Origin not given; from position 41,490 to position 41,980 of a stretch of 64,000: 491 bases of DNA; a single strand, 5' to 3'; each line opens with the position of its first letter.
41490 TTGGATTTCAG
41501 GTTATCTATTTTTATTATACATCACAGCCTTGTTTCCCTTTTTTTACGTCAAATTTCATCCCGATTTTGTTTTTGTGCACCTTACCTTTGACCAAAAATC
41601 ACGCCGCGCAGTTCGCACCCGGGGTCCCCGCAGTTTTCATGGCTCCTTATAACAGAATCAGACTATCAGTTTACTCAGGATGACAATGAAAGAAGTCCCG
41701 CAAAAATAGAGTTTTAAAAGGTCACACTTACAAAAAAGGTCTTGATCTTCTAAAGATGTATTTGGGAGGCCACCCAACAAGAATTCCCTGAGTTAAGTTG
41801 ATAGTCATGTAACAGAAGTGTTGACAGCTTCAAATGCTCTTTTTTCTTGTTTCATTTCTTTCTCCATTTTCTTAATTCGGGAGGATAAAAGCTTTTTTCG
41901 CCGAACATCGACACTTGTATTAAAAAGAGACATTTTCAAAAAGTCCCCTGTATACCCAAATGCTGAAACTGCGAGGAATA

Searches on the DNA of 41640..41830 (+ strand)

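Call 51: search_dna_similar(query=window:41640-41830:+, collection=plasmids, mode=distant, max_evalue=0.01, max_rows=10)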
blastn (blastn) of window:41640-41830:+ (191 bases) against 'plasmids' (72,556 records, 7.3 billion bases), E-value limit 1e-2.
No match.

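Call 52: search_dna_similar(query=window:41640-41830:+, collection=phages, mode=distant, max_evalue=0.01, max_rows=10)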
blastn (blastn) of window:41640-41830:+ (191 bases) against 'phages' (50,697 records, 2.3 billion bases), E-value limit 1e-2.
No match.
